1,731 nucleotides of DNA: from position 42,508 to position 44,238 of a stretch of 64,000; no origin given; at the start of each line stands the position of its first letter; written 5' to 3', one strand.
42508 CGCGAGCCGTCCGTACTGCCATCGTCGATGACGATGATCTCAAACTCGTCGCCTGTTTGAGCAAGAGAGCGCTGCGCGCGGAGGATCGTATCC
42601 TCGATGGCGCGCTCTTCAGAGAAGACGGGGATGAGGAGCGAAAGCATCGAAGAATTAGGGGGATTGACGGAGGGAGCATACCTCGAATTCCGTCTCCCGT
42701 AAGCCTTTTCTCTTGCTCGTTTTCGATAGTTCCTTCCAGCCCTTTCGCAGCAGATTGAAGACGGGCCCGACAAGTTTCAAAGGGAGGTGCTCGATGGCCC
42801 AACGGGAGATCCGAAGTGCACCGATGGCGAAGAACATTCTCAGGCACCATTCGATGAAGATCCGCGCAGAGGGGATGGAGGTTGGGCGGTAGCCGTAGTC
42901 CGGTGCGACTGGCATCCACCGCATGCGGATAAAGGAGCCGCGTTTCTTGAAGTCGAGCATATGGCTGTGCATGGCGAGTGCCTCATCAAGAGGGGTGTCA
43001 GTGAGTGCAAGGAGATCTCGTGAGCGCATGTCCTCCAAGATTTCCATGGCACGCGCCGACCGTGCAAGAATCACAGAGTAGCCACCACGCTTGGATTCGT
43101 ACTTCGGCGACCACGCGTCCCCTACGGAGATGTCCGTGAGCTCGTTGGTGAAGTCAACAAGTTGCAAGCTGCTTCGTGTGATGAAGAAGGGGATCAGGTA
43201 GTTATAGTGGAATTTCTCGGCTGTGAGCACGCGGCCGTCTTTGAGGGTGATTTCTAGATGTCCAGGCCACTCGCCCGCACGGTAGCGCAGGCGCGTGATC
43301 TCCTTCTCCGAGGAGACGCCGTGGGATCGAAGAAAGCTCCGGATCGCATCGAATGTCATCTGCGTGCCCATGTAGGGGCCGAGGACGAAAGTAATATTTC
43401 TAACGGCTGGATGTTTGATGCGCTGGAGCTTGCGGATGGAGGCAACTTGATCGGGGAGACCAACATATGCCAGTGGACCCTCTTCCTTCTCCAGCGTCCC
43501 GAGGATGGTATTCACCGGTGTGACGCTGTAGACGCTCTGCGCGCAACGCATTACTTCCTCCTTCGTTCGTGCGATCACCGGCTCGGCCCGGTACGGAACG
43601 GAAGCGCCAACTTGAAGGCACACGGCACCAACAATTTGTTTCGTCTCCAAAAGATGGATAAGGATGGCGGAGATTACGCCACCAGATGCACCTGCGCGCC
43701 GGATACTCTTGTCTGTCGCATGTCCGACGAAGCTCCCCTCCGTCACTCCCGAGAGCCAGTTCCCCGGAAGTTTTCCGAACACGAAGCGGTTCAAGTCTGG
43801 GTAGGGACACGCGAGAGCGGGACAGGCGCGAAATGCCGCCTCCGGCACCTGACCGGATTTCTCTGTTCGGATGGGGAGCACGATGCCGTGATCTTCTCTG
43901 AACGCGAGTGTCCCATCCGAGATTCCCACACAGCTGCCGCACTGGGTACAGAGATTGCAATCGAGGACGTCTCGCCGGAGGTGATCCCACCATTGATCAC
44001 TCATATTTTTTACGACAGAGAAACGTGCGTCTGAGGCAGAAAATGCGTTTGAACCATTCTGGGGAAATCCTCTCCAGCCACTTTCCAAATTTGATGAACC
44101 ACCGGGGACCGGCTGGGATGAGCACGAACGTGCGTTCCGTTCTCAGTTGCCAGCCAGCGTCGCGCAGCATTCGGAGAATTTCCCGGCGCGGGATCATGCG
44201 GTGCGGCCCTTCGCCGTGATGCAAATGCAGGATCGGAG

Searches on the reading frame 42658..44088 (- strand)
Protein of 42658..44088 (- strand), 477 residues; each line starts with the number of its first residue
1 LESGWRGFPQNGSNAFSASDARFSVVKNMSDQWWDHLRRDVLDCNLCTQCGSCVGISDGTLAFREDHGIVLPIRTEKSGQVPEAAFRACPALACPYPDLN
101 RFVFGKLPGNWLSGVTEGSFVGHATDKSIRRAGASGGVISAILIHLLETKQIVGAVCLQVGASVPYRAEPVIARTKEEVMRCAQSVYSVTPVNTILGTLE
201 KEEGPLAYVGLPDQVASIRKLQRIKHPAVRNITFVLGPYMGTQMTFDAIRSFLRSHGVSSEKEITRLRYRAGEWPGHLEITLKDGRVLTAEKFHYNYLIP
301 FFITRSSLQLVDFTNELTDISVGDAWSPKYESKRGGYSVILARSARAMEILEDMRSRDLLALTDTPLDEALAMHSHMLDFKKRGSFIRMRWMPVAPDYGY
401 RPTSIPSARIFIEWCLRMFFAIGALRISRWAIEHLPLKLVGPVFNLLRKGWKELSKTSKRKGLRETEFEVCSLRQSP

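Call 82: search_protein_families(library=pfam, proteins=[window:42658-44088:-], max_evalue=0.00001)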
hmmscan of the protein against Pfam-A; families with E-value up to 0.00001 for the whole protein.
window:42658-44088:- (477 aa): 2 families
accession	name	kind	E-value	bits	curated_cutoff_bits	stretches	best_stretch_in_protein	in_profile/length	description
PF04422.18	FrhB_FdhB_N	-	2.3e-21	76.1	22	1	120-196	2-77/78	Coenzyme F420 hydrogenase/dehydrogenase, beta subunit N-term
PF04432.18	FrhB_FdhB_C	-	2.4e-21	76.6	23.3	1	206-364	4-146/150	Coenzyme F420 hydrogenase/dehydrogenase, beta subunit C terminus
